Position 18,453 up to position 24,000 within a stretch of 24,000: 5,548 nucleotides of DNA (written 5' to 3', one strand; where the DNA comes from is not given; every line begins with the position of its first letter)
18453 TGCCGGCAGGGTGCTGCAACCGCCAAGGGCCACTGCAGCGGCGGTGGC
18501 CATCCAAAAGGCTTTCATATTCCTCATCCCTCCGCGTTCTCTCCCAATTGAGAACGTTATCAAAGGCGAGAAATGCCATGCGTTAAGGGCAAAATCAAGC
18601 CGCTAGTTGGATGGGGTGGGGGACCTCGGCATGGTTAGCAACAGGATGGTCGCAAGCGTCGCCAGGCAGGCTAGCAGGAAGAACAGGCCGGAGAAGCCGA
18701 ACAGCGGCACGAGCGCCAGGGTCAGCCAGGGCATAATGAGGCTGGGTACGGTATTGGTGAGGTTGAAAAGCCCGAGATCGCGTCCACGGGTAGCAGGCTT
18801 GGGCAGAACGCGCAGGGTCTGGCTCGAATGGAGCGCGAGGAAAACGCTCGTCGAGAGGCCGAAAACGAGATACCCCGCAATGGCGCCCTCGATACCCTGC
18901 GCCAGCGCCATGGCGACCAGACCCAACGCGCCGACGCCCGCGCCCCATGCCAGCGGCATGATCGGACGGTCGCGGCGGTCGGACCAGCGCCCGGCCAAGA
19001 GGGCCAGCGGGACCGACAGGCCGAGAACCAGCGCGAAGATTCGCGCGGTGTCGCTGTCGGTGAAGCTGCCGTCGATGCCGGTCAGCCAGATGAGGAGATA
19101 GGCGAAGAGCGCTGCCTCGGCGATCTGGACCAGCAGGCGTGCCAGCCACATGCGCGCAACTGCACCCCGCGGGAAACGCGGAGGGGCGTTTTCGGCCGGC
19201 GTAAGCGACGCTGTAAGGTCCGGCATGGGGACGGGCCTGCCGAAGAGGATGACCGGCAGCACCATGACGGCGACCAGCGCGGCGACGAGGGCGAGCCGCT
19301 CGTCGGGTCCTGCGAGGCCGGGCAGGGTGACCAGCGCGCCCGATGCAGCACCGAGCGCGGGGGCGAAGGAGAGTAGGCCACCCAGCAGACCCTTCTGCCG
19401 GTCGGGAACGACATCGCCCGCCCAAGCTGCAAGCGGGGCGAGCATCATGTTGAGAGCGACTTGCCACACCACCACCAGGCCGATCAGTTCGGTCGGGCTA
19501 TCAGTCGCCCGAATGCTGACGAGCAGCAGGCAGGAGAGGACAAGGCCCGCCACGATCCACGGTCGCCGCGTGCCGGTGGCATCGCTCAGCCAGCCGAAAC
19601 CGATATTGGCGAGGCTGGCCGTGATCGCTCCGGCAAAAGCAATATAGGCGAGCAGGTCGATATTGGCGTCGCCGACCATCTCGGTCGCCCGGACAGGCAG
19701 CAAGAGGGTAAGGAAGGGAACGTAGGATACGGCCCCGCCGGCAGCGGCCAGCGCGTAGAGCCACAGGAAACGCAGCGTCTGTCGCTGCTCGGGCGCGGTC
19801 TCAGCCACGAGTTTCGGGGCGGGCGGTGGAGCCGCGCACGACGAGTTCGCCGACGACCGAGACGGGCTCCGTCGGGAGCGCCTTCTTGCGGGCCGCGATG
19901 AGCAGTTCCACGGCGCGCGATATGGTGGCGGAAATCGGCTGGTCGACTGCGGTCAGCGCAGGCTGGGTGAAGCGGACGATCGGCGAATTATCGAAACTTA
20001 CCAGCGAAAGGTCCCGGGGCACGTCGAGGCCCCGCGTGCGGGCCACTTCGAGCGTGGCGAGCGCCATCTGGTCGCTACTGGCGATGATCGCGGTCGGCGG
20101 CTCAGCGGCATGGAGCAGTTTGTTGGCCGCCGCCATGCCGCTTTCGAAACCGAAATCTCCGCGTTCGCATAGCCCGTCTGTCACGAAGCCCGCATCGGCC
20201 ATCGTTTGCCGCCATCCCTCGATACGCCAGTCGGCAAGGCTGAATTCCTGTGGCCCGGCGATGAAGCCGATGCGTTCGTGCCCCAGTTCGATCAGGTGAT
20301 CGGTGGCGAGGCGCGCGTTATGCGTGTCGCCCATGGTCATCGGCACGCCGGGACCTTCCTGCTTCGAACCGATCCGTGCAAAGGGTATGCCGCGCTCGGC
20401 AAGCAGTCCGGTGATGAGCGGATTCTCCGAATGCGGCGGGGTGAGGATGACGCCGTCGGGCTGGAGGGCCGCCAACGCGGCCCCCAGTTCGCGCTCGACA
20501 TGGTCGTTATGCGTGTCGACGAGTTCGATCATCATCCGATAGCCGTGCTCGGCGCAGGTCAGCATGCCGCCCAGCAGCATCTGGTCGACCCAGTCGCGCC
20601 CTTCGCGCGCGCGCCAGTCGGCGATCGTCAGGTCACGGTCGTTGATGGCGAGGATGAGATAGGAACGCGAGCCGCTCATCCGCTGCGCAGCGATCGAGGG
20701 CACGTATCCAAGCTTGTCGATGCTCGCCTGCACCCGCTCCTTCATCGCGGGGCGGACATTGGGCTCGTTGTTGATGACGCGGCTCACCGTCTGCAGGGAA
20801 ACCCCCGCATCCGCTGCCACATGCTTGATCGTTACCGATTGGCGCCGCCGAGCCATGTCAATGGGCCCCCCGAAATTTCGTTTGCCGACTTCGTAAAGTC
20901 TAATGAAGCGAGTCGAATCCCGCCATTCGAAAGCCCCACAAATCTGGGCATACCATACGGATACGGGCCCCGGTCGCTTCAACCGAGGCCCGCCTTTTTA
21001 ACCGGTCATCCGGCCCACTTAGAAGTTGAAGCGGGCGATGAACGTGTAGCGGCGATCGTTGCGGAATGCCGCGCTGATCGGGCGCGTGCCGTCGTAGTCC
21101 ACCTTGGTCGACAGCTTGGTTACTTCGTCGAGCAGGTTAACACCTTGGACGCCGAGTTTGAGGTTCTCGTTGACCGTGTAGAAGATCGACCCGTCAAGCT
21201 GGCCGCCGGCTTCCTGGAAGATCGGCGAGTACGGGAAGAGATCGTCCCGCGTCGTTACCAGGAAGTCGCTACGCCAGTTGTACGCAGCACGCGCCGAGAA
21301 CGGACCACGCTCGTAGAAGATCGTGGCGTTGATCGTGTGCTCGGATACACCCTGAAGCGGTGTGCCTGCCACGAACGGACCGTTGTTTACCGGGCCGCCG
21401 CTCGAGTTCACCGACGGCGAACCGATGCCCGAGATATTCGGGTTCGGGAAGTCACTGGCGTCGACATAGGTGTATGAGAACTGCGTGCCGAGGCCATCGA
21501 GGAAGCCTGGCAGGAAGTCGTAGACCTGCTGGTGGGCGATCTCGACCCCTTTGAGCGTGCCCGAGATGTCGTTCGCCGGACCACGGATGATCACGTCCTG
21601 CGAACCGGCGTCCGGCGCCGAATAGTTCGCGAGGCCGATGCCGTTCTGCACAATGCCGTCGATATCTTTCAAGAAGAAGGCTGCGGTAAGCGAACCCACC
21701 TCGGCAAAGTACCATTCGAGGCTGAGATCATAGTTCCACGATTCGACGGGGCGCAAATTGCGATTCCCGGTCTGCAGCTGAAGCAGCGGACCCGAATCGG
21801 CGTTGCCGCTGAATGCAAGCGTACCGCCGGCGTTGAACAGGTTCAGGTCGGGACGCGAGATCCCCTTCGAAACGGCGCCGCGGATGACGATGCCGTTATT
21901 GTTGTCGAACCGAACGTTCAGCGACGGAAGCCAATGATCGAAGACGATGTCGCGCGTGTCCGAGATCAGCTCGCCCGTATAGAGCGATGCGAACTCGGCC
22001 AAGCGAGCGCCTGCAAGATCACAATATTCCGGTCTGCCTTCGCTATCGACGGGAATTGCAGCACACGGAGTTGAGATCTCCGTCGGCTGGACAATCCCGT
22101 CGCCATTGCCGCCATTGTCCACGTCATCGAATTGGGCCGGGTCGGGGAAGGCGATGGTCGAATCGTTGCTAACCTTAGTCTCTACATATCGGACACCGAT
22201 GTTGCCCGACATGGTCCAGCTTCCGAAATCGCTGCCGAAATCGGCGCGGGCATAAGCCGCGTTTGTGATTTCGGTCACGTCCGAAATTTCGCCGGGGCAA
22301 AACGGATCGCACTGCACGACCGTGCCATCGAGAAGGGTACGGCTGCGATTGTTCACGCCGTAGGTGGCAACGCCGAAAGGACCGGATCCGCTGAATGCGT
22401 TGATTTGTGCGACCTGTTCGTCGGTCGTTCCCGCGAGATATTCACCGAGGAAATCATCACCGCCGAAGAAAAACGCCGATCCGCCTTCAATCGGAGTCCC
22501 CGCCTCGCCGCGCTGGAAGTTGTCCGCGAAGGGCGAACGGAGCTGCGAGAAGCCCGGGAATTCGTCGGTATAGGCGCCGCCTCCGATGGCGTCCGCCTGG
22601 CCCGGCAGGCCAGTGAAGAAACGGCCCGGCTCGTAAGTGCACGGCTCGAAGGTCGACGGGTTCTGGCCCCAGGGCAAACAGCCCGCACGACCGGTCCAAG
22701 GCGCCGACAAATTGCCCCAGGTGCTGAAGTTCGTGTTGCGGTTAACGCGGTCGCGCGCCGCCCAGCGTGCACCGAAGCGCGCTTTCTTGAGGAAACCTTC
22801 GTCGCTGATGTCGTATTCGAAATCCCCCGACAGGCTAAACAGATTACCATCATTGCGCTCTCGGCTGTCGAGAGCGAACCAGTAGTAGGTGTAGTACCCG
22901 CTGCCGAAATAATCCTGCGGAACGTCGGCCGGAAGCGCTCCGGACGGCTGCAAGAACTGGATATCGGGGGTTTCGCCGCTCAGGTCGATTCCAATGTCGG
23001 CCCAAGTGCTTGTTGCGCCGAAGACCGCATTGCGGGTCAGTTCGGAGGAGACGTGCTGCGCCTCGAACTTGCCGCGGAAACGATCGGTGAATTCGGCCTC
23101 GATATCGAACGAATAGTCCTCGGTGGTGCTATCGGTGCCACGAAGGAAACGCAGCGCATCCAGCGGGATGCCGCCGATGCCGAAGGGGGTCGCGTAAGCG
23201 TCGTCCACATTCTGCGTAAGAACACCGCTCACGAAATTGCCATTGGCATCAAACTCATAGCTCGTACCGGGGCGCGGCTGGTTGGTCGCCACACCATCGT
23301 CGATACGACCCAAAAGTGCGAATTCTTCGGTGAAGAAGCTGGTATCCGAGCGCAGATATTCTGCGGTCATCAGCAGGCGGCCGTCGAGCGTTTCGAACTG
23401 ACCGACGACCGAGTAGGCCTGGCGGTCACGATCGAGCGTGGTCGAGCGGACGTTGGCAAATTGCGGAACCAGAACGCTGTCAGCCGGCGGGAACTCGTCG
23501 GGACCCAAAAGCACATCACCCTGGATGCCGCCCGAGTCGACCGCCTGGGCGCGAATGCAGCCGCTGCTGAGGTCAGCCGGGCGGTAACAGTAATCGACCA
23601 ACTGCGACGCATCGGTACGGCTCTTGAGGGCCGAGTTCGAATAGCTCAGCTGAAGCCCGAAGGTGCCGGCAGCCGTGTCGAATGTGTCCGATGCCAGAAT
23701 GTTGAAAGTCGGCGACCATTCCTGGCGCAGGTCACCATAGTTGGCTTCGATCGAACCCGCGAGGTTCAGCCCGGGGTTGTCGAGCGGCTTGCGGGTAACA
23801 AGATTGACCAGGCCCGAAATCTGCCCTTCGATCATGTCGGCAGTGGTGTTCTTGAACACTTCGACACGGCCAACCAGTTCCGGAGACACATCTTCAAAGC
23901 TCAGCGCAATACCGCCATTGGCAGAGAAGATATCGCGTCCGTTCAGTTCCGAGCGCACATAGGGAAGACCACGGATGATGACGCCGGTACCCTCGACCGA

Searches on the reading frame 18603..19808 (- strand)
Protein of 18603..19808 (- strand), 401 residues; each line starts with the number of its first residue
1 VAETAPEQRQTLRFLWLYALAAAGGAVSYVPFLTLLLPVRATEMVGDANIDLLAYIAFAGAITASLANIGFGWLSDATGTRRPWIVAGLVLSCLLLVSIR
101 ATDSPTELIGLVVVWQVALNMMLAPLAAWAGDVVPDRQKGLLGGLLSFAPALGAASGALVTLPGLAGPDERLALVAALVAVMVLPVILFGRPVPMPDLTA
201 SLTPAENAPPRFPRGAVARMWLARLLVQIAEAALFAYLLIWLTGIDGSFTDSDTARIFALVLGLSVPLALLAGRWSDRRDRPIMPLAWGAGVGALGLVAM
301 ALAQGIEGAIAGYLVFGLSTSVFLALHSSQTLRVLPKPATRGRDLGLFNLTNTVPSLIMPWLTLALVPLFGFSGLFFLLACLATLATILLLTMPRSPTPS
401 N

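Call 6: search_protein_families(library=pfam, proteins=[window:18603-19808:-], max_evalue=0.001)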
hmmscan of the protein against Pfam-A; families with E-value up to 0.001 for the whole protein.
window:18603-19808:- (401 aa): 1 family
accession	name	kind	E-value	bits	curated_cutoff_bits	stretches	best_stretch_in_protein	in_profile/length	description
PF07690.21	MFS_1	-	4.5e-19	69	33.4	2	221-398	2-177/347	Major Facilitator Superfamily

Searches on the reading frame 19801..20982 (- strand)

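Call 6: search_protein_families(library=pfam, proteins=[window:19801-20982:-], max_evalue=0.001)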
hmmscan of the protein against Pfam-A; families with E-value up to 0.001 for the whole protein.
window:19801-20982:- (393 aa): 3 families
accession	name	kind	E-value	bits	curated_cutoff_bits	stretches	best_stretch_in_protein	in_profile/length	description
PF13377.12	Peripla_BP_3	-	6.6e-37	127.6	26.5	1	227-386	1-167/167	Periplasmic binding protein-like domain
PF00532.27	Peripla_BP_1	-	6.5e-21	75.5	22.2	1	135-352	19-240/281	Periplasmic binding proteins and sugar binding domain of LacI family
PF00356.27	LacI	-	2.1e-16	59.8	27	1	51-96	1-46/46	Bacterial regulatory proteins, lacI family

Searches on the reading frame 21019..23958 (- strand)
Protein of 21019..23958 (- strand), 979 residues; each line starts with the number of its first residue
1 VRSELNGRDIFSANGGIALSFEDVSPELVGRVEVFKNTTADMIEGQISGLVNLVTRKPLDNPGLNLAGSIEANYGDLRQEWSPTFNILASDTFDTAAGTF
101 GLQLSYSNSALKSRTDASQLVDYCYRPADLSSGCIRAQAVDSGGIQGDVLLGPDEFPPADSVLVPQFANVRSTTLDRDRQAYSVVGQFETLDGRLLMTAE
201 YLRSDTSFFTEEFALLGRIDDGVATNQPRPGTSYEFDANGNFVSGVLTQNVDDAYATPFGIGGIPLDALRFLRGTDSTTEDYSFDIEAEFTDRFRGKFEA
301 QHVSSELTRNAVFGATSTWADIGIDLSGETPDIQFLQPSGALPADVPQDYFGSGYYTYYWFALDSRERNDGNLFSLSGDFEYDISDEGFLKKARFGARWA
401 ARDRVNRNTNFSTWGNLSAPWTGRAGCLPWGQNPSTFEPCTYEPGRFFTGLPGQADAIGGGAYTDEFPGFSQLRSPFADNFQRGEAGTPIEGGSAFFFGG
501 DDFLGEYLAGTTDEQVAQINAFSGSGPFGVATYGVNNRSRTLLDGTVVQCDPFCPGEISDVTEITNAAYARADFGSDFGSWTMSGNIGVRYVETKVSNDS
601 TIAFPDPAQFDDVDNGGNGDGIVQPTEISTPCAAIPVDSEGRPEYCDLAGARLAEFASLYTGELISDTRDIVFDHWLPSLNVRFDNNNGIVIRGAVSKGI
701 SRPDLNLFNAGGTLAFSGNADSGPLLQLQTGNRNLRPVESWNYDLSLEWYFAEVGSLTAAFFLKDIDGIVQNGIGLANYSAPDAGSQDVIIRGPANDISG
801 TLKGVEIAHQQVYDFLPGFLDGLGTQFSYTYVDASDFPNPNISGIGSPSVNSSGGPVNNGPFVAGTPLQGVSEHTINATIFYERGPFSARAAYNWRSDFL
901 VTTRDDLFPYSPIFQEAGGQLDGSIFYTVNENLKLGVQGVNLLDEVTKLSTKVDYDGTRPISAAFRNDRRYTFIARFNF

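Call 6: search_protein_families(library=pfam, proteins=[window:21019-23958:-], max_evalue=0.001)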
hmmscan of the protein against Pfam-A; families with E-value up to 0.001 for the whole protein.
window:21019-23958:- (979 aa): 1 family
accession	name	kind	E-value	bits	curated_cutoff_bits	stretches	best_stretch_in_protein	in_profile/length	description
PF00593.30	TonB_dep_Rec_b-barrel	-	9.3e-19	69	27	1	343-942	29-436/436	TonB dependent receptor-like, beta-barrel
